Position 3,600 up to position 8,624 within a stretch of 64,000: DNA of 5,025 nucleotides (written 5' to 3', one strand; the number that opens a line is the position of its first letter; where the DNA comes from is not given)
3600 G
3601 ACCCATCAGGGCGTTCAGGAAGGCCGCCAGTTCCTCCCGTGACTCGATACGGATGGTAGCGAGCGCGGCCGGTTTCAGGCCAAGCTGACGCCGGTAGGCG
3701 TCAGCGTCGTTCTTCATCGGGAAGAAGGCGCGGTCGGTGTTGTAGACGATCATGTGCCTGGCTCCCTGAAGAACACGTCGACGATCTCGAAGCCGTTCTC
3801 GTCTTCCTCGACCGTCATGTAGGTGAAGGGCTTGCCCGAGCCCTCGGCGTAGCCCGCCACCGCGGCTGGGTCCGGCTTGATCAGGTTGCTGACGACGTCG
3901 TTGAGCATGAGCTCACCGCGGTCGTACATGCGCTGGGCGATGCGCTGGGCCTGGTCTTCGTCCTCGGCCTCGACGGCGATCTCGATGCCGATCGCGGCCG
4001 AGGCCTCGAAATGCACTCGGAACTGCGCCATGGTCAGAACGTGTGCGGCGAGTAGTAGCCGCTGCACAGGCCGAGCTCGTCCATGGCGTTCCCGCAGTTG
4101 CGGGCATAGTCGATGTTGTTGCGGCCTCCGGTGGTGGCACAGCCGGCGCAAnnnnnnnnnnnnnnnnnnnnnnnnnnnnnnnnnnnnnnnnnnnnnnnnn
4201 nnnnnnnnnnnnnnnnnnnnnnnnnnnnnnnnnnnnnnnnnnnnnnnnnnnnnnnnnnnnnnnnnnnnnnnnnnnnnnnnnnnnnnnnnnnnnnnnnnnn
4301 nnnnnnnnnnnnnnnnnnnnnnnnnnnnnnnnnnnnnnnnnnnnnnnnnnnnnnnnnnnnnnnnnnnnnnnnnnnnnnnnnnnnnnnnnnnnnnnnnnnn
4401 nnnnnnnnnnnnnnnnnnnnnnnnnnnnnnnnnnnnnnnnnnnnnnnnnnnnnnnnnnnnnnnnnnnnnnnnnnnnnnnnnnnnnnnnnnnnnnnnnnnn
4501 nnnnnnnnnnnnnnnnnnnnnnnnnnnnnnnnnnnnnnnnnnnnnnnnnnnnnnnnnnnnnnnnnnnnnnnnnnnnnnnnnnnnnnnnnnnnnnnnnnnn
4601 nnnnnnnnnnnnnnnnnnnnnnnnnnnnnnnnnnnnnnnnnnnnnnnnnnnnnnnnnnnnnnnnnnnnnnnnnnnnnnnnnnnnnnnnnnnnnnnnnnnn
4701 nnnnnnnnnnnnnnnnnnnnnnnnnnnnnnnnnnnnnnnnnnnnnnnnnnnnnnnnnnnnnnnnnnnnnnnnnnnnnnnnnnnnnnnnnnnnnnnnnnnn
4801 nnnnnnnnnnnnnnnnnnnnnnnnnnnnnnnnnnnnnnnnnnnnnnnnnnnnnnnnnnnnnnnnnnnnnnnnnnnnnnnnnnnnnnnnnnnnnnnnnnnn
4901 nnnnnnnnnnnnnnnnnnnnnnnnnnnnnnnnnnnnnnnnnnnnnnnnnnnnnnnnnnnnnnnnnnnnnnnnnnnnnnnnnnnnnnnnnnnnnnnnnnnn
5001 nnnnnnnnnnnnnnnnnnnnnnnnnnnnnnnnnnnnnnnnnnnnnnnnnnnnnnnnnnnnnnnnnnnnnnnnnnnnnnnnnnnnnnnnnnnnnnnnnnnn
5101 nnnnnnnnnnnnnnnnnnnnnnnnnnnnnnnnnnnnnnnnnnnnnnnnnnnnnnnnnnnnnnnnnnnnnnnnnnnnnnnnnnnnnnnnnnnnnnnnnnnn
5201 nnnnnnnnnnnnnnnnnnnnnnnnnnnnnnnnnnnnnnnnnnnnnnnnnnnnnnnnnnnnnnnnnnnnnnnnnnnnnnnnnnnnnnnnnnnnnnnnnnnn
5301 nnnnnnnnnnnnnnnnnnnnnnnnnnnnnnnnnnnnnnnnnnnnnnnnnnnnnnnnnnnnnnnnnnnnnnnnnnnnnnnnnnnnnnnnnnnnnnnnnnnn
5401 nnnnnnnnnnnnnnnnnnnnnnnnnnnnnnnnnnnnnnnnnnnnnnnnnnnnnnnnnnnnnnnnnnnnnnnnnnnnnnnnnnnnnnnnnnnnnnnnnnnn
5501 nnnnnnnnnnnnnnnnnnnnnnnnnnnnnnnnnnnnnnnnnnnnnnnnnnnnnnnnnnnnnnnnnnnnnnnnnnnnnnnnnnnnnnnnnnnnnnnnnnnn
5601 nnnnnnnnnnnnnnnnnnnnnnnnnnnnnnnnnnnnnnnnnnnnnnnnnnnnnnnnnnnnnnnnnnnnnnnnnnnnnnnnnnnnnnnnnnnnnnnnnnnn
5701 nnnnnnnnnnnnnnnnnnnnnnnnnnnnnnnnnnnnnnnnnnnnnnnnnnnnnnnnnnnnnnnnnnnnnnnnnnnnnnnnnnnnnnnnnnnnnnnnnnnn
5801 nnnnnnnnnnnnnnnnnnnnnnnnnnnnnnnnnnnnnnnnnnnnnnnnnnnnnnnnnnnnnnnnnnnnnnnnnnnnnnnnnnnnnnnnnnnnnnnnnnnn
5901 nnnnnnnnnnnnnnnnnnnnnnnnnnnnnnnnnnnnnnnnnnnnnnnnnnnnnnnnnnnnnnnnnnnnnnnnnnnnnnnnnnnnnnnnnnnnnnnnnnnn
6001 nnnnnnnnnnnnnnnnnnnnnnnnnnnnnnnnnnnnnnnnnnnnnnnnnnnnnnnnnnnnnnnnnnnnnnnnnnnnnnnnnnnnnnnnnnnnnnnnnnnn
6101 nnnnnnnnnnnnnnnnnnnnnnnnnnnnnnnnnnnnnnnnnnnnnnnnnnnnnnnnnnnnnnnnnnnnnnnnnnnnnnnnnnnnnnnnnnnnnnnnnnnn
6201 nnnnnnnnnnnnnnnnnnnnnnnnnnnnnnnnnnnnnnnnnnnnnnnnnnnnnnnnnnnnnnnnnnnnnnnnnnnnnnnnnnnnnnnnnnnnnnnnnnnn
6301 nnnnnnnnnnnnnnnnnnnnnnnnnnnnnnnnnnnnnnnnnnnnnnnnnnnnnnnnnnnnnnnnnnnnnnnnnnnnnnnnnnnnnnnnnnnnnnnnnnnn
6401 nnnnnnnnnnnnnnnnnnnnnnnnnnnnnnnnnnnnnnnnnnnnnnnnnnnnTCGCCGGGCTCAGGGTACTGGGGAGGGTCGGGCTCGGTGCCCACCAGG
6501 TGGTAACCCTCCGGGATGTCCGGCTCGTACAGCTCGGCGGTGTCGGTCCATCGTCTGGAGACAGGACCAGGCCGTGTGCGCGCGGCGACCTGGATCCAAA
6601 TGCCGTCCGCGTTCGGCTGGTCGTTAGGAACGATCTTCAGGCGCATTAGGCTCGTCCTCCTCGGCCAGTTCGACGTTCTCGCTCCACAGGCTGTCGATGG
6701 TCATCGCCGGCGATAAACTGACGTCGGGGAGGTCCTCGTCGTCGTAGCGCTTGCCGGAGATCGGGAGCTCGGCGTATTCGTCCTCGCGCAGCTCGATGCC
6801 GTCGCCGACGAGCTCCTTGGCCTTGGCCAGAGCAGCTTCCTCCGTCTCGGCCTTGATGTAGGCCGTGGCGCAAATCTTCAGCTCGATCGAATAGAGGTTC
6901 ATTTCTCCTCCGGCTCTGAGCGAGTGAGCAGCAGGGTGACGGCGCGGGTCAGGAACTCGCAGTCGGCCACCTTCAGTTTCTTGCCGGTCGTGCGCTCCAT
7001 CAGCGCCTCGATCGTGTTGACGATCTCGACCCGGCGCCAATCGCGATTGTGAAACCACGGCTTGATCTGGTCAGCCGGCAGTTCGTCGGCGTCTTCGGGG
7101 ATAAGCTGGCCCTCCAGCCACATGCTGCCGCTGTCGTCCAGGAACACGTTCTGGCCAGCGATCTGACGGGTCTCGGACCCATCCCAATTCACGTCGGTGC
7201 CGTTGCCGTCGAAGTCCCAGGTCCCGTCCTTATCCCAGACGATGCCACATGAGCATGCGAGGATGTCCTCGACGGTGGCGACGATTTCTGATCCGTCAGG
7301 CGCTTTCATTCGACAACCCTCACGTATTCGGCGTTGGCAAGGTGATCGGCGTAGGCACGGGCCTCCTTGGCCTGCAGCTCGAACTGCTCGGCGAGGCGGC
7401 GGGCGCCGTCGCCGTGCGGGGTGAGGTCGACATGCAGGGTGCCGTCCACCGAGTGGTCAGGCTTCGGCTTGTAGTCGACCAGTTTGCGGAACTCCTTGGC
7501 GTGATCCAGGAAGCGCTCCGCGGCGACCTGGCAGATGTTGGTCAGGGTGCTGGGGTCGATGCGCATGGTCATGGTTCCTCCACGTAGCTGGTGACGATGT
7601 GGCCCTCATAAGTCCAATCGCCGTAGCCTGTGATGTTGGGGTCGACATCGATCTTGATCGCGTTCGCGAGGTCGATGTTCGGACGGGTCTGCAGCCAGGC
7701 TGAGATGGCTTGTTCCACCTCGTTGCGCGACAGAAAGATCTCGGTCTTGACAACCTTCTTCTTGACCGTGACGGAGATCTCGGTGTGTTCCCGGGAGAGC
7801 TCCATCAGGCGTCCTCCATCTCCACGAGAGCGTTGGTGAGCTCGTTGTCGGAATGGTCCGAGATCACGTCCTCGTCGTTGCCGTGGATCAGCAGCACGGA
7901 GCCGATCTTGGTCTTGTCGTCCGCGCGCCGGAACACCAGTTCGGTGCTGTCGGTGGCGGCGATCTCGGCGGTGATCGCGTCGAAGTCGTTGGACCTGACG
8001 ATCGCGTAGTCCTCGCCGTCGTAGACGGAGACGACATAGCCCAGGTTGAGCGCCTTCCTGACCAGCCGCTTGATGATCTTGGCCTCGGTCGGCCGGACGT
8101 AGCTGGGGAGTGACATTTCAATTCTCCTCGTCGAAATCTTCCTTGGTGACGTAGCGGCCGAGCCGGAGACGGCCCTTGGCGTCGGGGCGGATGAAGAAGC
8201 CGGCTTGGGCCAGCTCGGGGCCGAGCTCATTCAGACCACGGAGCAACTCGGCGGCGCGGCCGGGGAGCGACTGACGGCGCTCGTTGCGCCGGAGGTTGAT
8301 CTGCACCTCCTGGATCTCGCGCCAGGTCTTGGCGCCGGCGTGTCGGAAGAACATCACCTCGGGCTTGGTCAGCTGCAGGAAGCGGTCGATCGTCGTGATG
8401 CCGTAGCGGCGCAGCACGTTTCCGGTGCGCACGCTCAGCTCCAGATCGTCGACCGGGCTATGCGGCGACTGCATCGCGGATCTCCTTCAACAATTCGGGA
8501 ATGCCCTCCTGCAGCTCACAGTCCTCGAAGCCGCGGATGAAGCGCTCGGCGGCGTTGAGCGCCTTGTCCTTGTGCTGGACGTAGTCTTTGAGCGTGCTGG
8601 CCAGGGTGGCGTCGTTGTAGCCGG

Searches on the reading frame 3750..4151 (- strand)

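Call 29: search_protein_families(library=pfam, proteins=[window:3750-4151:-], max_evalue=0.01)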
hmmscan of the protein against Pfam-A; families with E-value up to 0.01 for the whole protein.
window:3750-4151:- (133 aa): 1 family
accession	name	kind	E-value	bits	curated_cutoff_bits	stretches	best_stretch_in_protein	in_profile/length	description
PF14207.11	DpnD-PcfM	-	0.00025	21.4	25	1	57-83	12-38/46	DpnD/PcfM-like protein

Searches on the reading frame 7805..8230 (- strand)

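Call 29: search_protein_families(library=pfam, proteins=[window:7805-8230:-], max_evalue=0.01)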
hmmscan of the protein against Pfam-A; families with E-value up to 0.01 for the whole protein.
window:7805-8230:- (141 aa): 1 family
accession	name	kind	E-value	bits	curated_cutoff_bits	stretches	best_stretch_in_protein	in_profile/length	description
PF12048.14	DUF3530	-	0.0039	17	29.8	1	84-121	60-97/310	Protein of unknown function (DUF3530)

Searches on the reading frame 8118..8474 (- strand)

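Call 80: search_protein_families(library=pfam, proteins=[window:8118-8474:-], max_evalue=0.05)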
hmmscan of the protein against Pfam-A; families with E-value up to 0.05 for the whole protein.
window:8118-8474:- (118 aa): 1 family
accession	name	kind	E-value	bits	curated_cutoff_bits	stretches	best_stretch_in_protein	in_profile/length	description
PF03118.21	RNA_pol_A_CTD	-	3.9e-11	43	23.8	1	5-56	12-63/67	Bacterial RNA polymerase, alpha chain C terminal domain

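Call 107: search_protein_families(library=ncbifam, proteins=[window:8118-8474:-], max_evalue=0.01)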
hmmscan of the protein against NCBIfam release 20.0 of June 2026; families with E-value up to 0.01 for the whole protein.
window:8118-8474:- (118 aa): 9 families
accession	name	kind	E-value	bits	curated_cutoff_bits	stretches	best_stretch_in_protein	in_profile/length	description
NF003519.0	PRK05182.2-5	equivalog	1.9e-09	37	277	1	5-57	254-306/320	DNA-directed RNA polymerase subunit alpha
TIGR02027.1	rpoA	equivalog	2.8e-08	33.3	227.8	1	5-57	235-287/298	DNA-directed RNA polymerase subunit alpha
NF003515.0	PRK05182.2-1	equivalog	1.5e-06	27.7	406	1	7-57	252-302/314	DNA-directed RNA polymerase subunit alpha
NF003514.0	PRK05182.1-4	equivalog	2.3e-06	26.4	434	1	6-58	249-301/338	DNA-directed RNA polymerase subunit alpha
NF003513.0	PRK05182.1-2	equivalog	3.1e-06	26.3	302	1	7-59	257-309/338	DNA-directed RNA polymerase subunit alpha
NF003517.0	PRK05182.2-3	equivalog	4.5e-06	25.9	356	1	7-57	260-310/344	DNA-directed RNA polymerase subunit alpha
NF003518.0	PRK05182.2-4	equivalog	4e-05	23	523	1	8-56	251-299/312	DNA-directed RNA polymerase subunit alpha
NF003516.0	PRK05182.2-2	equivalog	0.00014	21.1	353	1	7-55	248-296/315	DNA-directed RNA polymerase subunit alpha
NF033442.0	BREX_PglW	equivalog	0.00018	19.3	990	1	5-68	797-860/1391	BREX system serine/threonine kinase PglW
